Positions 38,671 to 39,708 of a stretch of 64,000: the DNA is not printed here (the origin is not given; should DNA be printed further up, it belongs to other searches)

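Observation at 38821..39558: Crp/Fnr-family protein at the end of a kinase-RR operon is the candidate cognate regulator, and appears autoregulated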

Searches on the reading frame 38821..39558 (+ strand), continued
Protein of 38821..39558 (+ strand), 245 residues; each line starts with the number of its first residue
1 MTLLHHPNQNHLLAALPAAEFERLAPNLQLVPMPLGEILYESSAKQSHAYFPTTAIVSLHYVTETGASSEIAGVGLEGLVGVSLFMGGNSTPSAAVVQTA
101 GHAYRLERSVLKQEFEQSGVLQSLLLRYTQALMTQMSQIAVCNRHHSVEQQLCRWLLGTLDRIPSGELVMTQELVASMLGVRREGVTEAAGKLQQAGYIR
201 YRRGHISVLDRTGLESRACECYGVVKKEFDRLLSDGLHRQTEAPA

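Call 50: predict_structure(alignment_id=A1)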
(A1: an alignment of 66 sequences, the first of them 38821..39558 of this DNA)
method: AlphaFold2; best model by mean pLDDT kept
length: 245 residues; sequences in the alignment: 66
mean_pLDDT: 93.9   pTM: 0.90
mean pLDDT of the five models: 93.9, 93.0, 92.3, 90.9, 89.6
residues with pLDDT >= 90: 212; 70-90: 27; 50-70: 4; < 50: 2
segments of 3 or more residues with pLDDT < 50: none
pLDDT, mean of each block of 10 residues (from residue 1): 80 96 97 97 96 97 91 97 94 95 98 96 97 97 97 97 87 91 96 98 93 98 98 85 66
secondary structure, 60 per line:
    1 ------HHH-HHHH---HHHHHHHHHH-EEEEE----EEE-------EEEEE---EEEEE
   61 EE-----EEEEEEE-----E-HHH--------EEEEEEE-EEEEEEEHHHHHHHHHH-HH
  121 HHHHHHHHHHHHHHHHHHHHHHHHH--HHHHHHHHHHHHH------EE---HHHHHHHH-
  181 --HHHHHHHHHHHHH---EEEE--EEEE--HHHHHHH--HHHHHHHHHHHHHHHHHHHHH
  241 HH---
elements in order: H11-14 H18-27 E29-33 E38-40 E48-52 E56-62 E68-74 E93-99 E101-107 H108-117 H119-145 H148-160 H172-179 H183-195 E199-202 E205-208 H211-217 H220-242

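Call 53: find_encoding_contigs(protein=P0155, flank=10000, max_places=3)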
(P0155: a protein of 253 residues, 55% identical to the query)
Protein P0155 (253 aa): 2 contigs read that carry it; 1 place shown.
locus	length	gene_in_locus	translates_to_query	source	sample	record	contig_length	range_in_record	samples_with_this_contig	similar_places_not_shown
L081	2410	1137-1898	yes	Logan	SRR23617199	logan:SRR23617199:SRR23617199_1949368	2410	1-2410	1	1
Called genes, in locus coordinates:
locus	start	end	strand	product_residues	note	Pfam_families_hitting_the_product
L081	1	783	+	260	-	?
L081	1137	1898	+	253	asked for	PF13545:HTH_Crp_2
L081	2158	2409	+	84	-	?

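Call 54: fold_search(model_id=the predicted structure, library=pdb)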
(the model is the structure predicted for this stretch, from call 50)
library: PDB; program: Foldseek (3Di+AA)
matches with E <= 10: 1742; with E <= 0.001: 427
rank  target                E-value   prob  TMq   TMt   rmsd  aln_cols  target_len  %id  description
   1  4a2u_F                5.5e-14  1.00  0.75  0.81   3.1       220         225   19  CRP(CAP) from Myco. Tuberculosis, with cAMP (released 2012-10-10)
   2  4a2u_H                1.1e-13  1.00  0.75  0.80   3.0       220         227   19  CRP(CAP) from Myco. Tuberculosis, with cAMP (released 2012-10-10)
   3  3d0s_A                2.9e-13  1.00  0.74  0.80   3.2       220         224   19  cAMP receptor protein from m.tuberculosis, cAMP-free form (released 2009-02-03)
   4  3i54_D                3.3e-13  1.00  0.74  0.79   3.2       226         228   19  Crystal structure of MtbCRP in complex with cAMP (released 2009-09-08)
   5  4byy_A                5.8e-13  1.00  0.70  0.76   3.7       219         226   19  Apo GlxR (released 2014-07-30)
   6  3h3u_A                8.2e-13  1.00  0.67  0.75   4.1       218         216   22  Crystal structure of CRP (cAMP receptor Protein) from Mycobacterium tuberculosis (released 2010-02-02)
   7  4cyd_A                1.0e-12  1.00  0.74  0.80   2.9       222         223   21  GlxR bound to cAMP (released 2014-12-17)
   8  9qmc                  1.1e-12  1.00  0.75  0.78   3.0       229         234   16  Crystal structure of holo-S24F-FNR of A. fischeri (released 2026-04-08)
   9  5cvr                  1.6e-12  1.00  0.69  0.80   2.6       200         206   16  Crystal structure of FNR of A. fischeri in a partially degraded form (released 2015-12-16)
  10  3i54_A                1.7e-12  1.00  0.70  0.76   4.2       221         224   20  Crystal structure of MtbCRP in complex with cAMP (released 2009-09-08)
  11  8qto                  1.8e-12  1.00  0.75  0.78   2.6       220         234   17  CRYSTAL STRUCTURE OF HOLO-L28H-FNR OF A. FISCHERI (released 2023-11-29)
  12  3r6s_C                2.3e-12  1.00  0.75  0.81   3.0       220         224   20  Crystal structure of GlxR transcription factor from Corynebacterium glutamicum with cAMP (released 2012-03-28)
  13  9qly                  3.1e-12  1.00  0.75  0.79   2.9       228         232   17  Crystal structure of holo-D130A-FNR of A. fischeri (released 2026-04-08)
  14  3r6s_F                3.1e-12  1.00  0.72  0.79   3.2       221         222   20  Crystal structure of GlxR transcription factor from Corynebacterium glutamicum with cAMP (released 2012-03-28)
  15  4ev0_D                4.3e-12  1.00  0.46  0.51  15.9       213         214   19  Crystal Structure of Thermus thermophilus Catabolite Activator Protein (released 2012-06-20)
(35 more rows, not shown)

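Call 72: search_dna_similar(query=window:38821-39558:+, collection=plasmids, mode=protein, max_rows=25, max_evalue=1e-30)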
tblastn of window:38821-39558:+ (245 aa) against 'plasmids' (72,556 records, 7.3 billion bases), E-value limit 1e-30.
Records with a match: 117; places in all: 164; records where one place covers at least 80% of the query: 116.
Best place of each record, by identity: 60-80% 20; <60% 97.
By first word of the organism name: Rhizobium 29; Burkholderia 13; Microvirga 11; Cupriavidus 9; Mycetohabitans 9; Caballeronia 7; Mesorhizobium 3; Ralstonia 2; Paraburkholderia 2; Comamonadaceae 2; and 23 more.
By predicted mobility (MOB-suite, as given by PLSDB): non-mobilizable 79; conjugative 21; mobilizable 17.
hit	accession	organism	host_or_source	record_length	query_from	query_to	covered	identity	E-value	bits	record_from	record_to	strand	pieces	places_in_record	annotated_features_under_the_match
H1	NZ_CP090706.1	Burkholderia multivorans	Homo sapiens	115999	9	235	93%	69.6%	5e-95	311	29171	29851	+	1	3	Crp/Fnr family transcriptional regulator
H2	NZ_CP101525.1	Burkholderia arboris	mixed culture,soil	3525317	9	235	93%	69.6%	5e-95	311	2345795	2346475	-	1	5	none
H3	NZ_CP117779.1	Burkholderia sp. FERM BP-3421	soil sample,soil sample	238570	5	235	94%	68.1%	2e-93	306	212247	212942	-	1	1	Crp/Fnr family transcriptional regulator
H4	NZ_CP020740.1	Burkholderia ubonensis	soil,soil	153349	8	235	93%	68.4%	1e-96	316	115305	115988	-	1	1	Crp/Fnr family transcriptional regulator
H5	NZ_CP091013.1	Burkholderia cenocepacia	-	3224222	9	235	93%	68.7%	5e-92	302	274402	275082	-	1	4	none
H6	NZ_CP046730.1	Ralstonia syzygii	tobacco,cell culture,leaf veins ...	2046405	6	235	94%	67.0%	2e-93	306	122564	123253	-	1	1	none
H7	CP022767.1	Ralstonia solanacearum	Solanum tuberosum,single cell,Potato ...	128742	6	235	94%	67.0%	3e-93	306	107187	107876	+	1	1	Crp/Fnr family transcriptional regulator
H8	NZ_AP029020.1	Acidovorax sp. DW039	Lemna minor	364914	7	235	93%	67.2%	7e-90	296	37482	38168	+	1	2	Crp/Fnr family transcriptional regulator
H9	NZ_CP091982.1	Burkholderia vietnamiensis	Homo sapiens,clinical isolate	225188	3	230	93%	67.4%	1e-90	298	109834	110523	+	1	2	Crp/Fnr family transcriptional regulator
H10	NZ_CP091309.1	Burkholderia pyrrocinia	-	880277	9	230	91%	68.9%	8e-90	296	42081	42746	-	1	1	Crp/Fnr family transcriptional regulator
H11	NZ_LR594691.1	Variovorax sp. WDL1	linuron-contaminated soil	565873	8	237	94%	66.1%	4e-87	288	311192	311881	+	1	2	Crp/Fnr family transcriptional regulator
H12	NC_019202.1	Pseudomonas aeruginosa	airways of a cystic fibrosis patient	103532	7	233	93%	67.0%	9e-89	293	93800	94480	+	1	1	Crp/Fnr family transcriptional regulator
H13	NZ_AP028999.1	Paraburkholderia sp. 22B1P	-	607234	9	235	93%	66.5%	6e-91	300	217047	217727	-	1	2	Crp/Fnr family transcriptional regulator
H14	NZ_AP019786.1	Methylomagnum ishizawai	-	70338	5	233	93%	65.9%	7e-89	293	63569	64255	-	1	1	Crp/Fnr family transcriptional regulator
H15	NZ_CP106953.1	Eleftheria terrae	soil sample,soil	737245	1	234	96%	63.4%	7e-84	279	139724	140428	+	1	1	Crp/Fnr family transcriptional regulator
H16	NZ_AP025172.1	Cupriavidus sp. P-10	-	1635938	1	235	96%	63.0%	2e-86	286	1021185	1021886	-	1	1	none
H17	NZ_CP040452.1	Halomonas sp. PA16-9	-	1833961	9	234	92%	64.6%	9e-86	285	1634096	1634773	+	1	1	none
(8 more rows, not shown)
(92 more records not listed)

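Call 73: get_annotated_region(hit=H5, flank=20000)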
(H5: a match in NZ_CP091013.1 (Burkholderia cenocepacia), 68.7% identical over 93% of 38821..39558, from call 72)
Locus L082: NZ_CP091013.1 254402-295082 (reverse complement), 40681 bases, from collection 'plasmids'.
description: Burkholderia cenocepacia strain CMCC(B)23006 plasmid unnamed1, complete sequence
organism: Burkholderia cenocepacia (NCBI taxid 95486)
taxonomy: Bacteria; Pseudomonadota; Betaproteobacteria; Burkholderiales; Burkholderiaceae; Burkholderia; Burkholderia cenocepacia
host: -; source: -; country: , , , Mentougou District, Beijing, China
typing (MOB-suite, as given by PLSDB): non-mobilizable
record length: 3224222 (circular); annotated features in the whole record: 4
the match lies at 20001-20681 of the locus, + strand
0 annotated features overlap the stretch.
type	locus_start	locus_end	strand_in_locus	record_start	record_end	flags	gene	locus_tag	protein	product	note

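Call 78: get_annotated_region(hit=H1, flank=20000)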
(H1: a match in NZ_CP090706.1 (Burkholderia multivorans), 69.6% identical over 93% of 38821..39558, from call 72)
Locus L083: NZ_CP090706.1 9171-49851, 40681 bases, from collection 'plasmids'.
description: Burkholderia multivorans strain 2016Y70888756VI plasmid p1_2016Y70888756VI, complete sequence
organism: Burkholderia multivorans (NCBI taxid 87883)
taxonomy: Bacteria; Pseudomonadota; Betaproteobacteria; Burkholderiales; Burkholderiaceae; Burkholderia; Burkholderia multivorans
host: -; source: Homo sapiens; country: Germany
typing (MOB-suite, as given by PLSDB): non-mobilizable
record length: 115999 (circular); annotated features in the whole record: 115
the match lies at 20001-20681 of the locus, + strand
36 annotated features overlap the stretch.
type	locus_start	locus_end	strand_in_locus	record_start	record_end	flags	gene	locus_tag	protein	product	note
CDS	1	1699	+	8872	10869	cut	-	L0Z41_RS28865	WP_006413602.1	AI-2E family transporter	GO:1905887 - autoinducer AI-2 transmembrane transport [Evidence IEA]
CDS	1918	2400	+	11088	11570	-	-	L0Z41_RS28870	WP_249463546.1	Spy/CpxP family protein refolding chaperone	-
CDS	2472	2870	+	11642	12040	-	-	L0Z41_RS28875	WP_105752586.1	hypothetical protein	-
CDS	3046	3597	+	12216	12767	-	-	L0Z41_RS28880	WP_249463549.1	DUF1003 domain-containing protein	-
CDS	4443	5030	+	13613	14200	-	-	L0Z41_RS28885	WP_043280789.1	YSC84-related protein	-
CDS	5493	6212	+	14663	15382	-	-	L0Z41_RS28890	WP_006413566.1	Crp/Fnr family transcriptional regulator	GO:0006355 - regulation of DNA-templated transcription [Evidence IEA]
CDS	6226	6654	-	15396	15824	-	-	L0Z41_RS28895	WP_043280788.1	PRC-barrel domain-containing protein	GO:0019684 - photosynthesis, light reaction [Evidence IEA]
CDS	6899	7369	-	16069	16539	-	-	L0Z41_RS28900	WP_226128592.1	hypothetical protein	-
CDS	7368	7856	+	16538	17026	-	-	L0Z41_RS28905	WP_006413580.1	Spy/CpxP family protein refolding chaperone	-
CDS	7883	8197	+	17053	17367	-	-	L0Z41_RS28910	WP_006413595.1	hypothetical protein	-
CDS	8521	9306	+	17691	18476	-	-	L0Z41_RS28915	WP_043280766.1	PRC-barrel domain-containing protein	GO:0019684 - photosynthesis, light reaction [Evidence IEA]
CDS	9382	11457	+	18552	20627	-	tkt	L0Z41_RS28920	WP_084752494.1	transketolase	GO:0006098 - pentose-phosphate shunt [Evidence IEA]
CDS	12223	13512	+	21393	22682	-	-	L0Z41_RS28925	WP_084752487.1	cation:proton antiporter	GO:0006812 - monoatomic cation transport [Evidence IEA]; GO:1902600 - proton transmembrane transport [Evidence IEA]; ...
CDS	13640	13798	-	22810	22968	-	-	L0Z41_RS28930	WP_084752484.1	DUF3309 family protein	-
CDS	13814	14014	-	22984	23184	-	-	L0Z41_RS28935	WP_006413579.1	hypothetical protein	-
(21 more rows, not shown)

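Call 79: get_annotated_region(hit=H4, flank=20000)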
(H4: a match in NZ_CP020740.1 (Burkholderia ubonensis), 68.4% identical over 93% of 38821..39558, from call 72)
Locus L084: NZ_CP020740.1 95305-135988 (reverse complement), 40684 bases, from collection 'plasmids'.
description: Burkholderia ubonensis subsp. mesacidophila strain ATCC 31433 plasmid pATCC31433, complete sequence
organism: Burkholderia ubonensis (NCBI taxid 265293)
taxonomy: Bacteria; Pseudomonadota; Betaproteobacteria; Burkholderiales; Burkholderiaceae; Burkholderia; Burkholderia ubonensis
host: -; source: soil,soil; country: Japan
typing (MOB-suite, as given by PLSDB): non-mobilizable; replicon rep_cluster_1483; mating-pair formation MPF_T
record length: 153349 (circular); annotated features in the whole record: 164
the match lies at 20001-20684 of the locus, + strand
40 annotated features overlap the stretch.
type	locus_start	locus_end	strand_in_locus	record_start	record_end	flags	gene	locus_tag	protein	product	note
CDS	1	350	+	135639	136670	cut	-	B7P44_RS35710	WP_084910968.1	extracellular solute-binding protein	-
CDS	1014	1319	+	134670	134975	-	-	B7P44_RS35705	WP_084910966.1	H-NS histone family protein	-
CDS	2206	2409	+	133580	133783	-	-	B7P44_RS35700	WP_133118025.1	hypothetical protein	-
CDS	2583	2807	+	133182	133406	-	-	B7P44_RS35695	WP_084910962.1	hypothetical protein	-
CDS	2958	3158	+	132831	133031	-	-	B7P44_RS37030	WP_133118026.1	hypothetical protein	-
CDS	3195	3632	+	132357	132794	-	-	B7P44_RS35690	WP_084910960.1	hypothetical protein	-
CDS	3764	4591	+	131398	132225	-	-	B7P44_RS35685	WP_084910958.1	hypothetical protein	-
CDS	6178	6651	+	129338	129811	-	-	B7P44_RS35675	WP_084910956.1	RES domain-containing protein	-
CDS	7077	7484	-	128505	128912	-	-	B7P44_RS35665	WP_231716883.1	hypothetical protein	-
CDS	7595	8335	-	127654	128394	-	-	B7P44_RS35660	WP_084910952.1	hypothetical protein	-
CDS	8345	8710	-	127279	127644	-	-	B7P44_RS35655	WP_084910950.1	hypothetical protein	-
CDS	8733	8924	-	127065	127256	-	-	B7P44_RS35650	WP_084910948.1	hypothetical protein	-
CDS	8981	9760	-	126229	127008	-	-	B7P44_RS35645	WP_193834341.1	hypothetical protein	-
CDS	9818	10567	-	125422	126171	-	-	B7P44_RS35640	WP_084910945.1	hypothetical protein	-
CDS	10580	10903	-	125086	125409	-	-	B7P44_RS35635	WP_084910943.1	hypothetical protein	-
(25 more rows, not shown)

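Call 80: get_annotated_region(hit=H9, flank=20000)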
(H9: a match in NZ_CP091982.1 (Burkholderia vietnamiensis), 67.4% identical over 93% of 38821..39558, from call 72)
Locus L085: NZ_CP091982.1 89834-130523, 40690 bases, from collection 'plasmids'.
description: Burkholderia vietnamiensis strain FDAARGOS_721 plasmid unnamed, complete sequence
organism: Burkholderia vietnamiensis (NCBI taxid 60552)
taxonomy: Bacteria; Pseudomonadota; Betaproteobacteria; Burkholderiales; Burkholderiaceae; Burkholderia; Burkholderia vietnamiensis
host: -; source: Homo sapiens,clinical isolate; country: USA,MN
typing (MOB-suite, as given by PLSDB): non-mobilizable; replicon rep_cluster_1398; mating-pair formation MPF_F
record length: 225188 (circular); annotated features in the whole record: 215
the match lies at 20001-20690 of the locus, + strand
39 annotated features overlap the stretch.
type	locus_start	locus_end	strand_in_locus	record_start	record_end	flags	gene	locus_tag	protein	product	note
CDS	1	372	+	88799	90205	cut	-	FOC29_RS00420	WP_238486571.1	heavy metal sensor histidine kinase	GO:0000160 - phosphorelay signal transduction system [Evidence IEA]; GO:0016310 - phosphorylation [Evidence IEA]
CDS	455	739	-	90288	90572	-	-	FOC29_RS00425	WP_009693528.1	DUF4148 domain-containing protein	-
CDS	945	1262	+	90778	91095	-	-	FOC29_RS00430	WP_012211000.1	hypothetical protein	-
CDS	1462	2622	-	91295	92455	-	-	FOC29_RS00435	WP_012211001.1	porin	-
CDS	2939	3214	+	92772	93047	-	-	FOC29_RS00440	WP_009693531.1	DUF4148 domain-containing protein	-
CDS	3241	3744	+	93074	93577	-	-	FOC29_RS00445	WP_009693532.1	hypothetical protein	-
CDS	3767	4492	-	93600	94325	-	-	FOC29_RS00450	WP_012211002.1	hypothetical protein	-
CDS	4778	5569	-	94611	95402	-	-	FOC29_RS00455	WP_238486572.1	SOS response-associated peptidase family protein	GO:0006974 - DNA damage response [Evidence IEA]; GO:0018142 - protein-DNA covalent cross-linking [Evidence IEA]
CDS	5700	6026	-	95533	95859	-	-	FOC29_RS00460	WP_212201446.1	H-NS histone family protein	-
CDS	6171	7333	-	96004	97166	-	-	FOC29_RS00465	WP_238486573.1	IS3 family transposase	-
CDS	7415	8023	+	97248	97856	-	-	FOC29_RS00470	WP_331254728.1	hypothetical protein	-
CDS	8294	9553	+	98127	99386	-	-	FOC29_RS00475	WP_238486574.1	IS256 family transposase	-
CDS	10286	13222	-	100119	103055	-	-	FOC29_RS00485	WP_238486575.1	Tn3-like element ISBusp1 family transposase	GO:0006313 - DNA transposition [Evidence IEA]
CDS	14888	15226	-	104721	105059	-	-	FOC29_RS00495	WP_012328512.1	hypothetical protein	-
CDS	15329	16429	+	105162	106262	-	-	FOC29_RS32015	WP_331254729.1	helix-turn-helix domain-containing protein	GO:0006355 - regulation of DNA-templated transcription [Evidence IEA]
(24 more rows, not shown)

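Call 81: get_annotated_region(hit=H13, flank=20000)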
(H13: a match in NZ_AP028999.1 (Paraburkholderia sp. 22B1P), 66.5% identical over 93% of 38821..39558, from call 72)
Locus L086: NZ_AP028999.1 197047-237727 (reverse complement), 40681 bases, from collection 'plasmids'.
description: Paraburkholderia sp. 22B1P plasmid p22B1P2, complete sequence
organism: Paraburkholderia sp. 22B1P (NCBI taxid 3080498)
taxonomy: Bacteria; Pseudomonadota; Betaproteobacteria; Burkholderiales; Burkholderiaceae; Paraburkholderia; Paraburkholderia sp. 22B1P
host: -; source: -; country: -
typing (MOB-suite, as given by PLSDB): mobilizable; relaxase MOBP
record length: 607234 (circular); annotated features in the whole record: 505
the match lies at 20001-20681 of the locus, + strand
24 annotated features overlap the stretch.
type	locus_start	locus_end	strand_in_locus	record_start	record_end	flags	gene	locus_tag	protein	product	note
CDS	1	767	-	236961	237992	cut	-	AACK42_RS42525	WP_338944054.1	alpha/beta hydrolase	-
CDS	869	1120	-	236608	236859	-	-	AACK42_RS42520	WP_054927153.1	hypothetical protein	-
CDS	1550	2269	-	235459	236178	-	-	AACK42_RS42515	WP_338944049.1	hypothetical protein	-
CDS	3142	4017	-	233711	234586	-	-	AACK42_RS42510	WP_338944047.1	manganese catalase family protein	-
CDS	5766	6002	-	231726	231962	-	-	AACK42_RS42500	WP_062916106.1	hypothetical protein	-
CDS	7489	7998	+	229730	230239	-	-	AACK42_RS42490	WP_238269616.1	phasin family protein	-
CDS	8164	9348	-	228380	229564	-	-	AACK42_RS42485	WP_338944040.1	fatty acid desaturase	GO:0006629 - lipid metabolic process [Evidence IEA]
CDS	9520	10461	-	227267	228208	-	-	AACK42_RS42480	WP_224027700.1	IS5 family transposase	-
CDS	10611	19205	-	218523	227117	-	-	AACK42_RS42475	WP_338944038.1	glucoamylase family protein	-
CDS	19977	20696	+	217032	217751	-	-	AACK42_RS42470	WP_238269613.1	Crp/Fnr family transcriptional regulator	GO:0006355 - regulation of DNA-templated transcription [Evidence IEA]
CDS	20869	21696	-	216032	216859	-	-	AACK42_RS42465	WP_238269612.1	PRC-barrel domain-containing protein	GO:0019684 - photosynthesis, light reaction [Evidence IEA]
CDS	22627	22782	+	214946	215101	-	-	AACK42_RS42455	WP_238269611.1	hypothetical protein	-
CDS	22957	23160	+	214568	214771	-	-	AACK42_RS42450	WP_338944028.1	hypothetical protein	-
CDS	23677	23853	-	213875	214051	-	-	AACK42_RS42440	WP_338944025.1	hypothetical protein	-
CDS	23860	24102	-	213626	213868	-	-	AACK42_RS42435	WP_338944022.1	N-acetylmuramidase domain-containing protein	-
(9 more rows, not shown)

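Call 84: get_annotated_region(hit=H6, flank=20000)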
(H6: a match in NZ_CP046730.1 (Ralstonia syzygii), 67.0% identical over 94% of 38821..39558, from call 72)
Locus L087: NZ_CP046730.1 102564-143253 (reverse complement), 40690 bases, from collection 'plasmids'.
description: Ralstonia syzygii strain LLRS-1 plasmid pLLRS-1, complete sequence
organism: Ralstonia syzygii (NCBI taxid 28097)
taxonomy: Bacteria; Pseudomonadota; Betaproteobacteria; Burkholderiales; Burkholderiaceae; Ralstonia; Ralstonia syzygii
host: -; source: tobacco,cell culture,leaf veins (vascular strands); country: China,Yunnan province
typing (MOB-suite, as given by PLSDB): mobilizable; relaxase MOBP
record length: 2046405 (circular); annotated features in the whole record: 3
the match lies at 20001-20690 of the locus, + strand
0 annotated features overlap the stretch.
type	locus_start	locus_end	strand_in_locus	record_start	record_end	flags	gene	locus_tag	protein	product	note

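Call 85: get_annotated_region(hit=H12, flank=20000)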
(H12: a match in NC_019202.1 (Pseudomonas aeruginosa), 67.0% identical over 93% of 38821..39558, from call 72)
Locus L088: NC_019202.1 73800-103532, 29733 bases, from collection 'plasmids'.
description: Pseudomonas aeruginosa plasmid pKLC102, complete sequence
organism: Pseudomonas aeruginosa (NCBI taxid 287)
taxonomy: Bacteria; Pseudomonadota; Gammaproteobacteria; Pseudomonadales; Pseudomonadaceae; Pseudomonas; Pseudomonas aeruginosa
host: -; source: airways of a cystic fibrosis patient; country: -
typing (MOB-suite, as given by PLSDB): conjugative; replicon rep_cluster_322; relaxase MOBH; mating-pair formation MPF_G
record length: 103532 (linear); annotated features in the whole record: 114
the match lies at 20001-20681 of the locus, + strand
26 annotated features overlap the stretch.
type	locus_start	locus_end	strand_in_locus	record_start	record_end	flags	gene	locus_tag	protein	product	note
CDS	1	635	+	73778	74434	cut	-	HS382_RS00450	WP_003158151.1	DsbA family protein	-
CDS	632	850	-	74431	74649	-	-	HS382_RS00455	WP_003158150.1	hypothetical protein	-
CDS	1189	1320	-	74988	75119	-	-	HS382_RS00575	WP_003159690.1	hypothetical protein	-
CDS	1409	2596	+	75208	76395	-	-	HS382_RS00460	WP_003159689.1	FAD/NAD(P)-binding oxidoreductase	-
CDS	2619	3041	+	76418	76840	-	-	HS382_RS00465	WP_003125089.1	DUF1641 domain-containing protein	-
CDS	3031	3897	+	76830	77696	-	-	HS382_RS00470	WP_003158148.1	methyltransferase domain-containing protein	-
CDS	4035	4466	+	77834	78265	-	-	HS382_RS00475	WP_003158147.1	TIGR03757 family integrating conjugative element protein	-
CDS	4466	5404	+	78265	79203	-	-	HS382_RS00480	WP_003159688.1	TIGR03756 family integrating conjugative element protein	-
CDS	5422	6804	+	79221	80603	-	-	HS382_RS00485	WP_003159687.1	integrating conjugative element protein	-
CDS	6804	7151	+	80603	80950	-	-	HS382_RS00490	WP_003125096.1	hypothetical protein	-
CDS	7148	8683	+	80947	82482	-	-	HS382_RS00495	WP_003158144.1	conjugal transfer protein TraG N-terminal domain-containing protein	-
CDS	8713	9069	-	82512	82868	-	-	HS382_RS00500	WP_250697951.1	hypothetical protein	-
CDS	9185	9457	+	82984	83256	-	-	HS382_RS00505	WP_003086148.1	type II toxin-antitoxin system ParD family antitoxin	GO:0051983 - regulation of chromosome segregation [Evidence IEA]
CDS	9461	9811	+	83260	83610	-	-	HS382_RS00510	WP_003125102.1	type II toxin-antitoxin system RelE/ParE family toxin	GO:0030541 - plasmid partitioning [Evidence IEA]; GO:0051290 - protein heterotetramerization [Evidence IEA]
CDS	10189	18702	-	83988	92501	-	-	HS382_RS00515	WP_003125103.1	glycoside hydrolase family 94 protein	-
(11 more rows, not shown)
